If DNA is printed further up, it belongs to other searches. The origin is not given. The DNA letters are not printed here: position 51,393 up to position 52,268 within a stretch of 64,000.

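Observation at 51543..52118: Bacterial ankyrin-repeat protein translationally coupled to the giant helicase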

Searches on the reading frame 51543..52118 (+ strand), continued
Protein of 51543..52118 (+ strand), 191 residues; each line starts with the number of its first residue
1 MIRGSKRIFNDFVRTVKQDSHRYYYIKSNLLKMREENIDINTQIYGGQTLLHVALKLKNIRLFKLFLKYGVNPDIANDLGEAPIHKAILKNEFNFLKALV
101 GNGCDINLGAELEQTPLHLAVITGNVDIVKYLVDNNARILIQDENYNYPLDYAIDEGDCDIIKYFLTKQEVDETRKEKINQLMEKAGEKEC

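Call 71: predict_structure(alignment_id=A6)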
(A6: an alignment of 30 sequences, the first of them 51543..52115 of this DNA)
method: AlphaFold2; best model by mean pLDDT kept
length: 191 residues; sequences in the alignment: 30
mean_pLDDT: 93.5   pTM: 0.86
mean pLDDT of the five models: 93.5, 92.9, 92.8, 92.1, 91.8
residues with pLDDT >= 90: 170; 70-90: 15; 50-70: 5; < 50: 1
segments of 3 or more residues with pLDDT < 50: none
pLDDT, mean of each block of 10 residues (from residue 1): 84 96 97 94 95 98 98 95 97 98 93 89 97 96 94 95 95 92 78 40
secondary structure, 60 per line:
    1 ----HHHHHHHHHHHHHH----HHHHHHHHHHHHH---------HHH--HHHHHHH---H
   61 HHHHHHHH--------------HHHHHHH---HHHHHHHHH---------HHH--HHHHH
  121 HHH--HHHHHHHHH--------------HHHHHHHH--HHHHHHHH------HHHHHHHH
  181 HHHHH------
elements in order: H5-18 H23-35 H50-56 H60-68 H83-89 H93-101 H116-123 H126-134 H149-156 H159-166 H173-185

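Call 103: fold_search(model_id=the predicted structure, library=pdb)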
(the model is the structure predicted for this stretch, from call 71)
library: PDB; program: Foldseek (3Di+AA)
matches with E <= 10: 1224; with E <= 0.001: 758
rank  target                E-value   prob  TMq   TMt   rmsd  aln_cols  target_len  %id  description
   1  5ma8_A                8.3e-09  1.00  0.71  0.84   2.9       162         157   26  GFP-binding DARPin 3G124nc (released 2017-12-06)
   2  7z72_B                1.4e-08  1.00  0.69  0.83   2.7       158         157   23  Crystal structure of p63 SAM in complex with darpin A5 (released 2022-07-06)
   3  4k5b_A                1.4e-08  1.00  0.70  0.84   2.8       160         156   27  Co-crystallization with conformation-specific designed ankyrin repeat proteins explains the conformational flexibility (released 2014-04-16)
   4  5mak_A                1.4e-08  1.00  0.70  0.49   4.5       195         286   25  GFP-binding DARPin fusion gc_R7 (released 2017-11-08)
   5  4k5a_B                1.7e-08  1.00  0.72  0.84   3.0       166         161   26  Co-crystallization with conformation-specific designed ankyrin repeat proteins explains the conformational flexibility (released 2014-04-16)
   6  6fp7_B                1.8e-08  1.00  0.70  0.80   3.4       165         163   24  mTFP1/DARPin 1238_E11 complex in space group P6522 (released 2018-10-03)
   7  5ma5_C                2.0e-08  1.00  0.73  0.50   4.7       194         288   24  GFP-binding DARPin fusion gc_K11 (released 2017-11-08)
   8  6fpa_A                2.1e-08  1.00  0.67  0.78   3.7       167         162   25  Crystal structure of anti-mTFP1 DARPin 1238_G01 in space group P212121 (released 2018-10-03)
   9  4jb8_P                2.7e-08  1.00  0.69  0.82   3.0       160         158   24  Caspase-7 in Complex with DARPin C7_16 (released 2013-08-21)
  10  6fpb                  2.8e-08  1.00  0.67  0.78   3.4       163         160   26  Crystal structure of anti-mTFP1 DARPin 1238_G01 in space group I4 (released 2018-10-03)
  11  7p3i_B                2.9e-08  1.00  0.72  0.85   2.7       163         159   23  Crystal structure of human CD40/TNFRSF5 in complex with the anti-CD40 DARPin protein (released 2022-04-06)
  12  5kng_B                3.1e-08  1.00  0.72  0.85   2.6       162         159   25  CRYSTAL STRUCTURE OF ANTI-IL-13 DARPIN 6G9 (released 2016-12-14)
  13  7z7e_B                3.1e-08  1.00  0.71  0.84   3.1       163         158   24  Crystal structure of p63 DNA binding domain in complex with inhibitory DARPin G4 (released 2022-06-29)
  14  9kbu_A                3.1e-08  1.00  0.69  0.80   3.3       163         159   23  Crystal structure of an ankyrin protein (released 2025-11-05)
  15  6fp9_A                3.2e-08  1.00  0.70  0.78   3.9       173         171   23  Crystal structure of anti-mTFP1 DARPin 1238_E11 (released 2018-10-03)
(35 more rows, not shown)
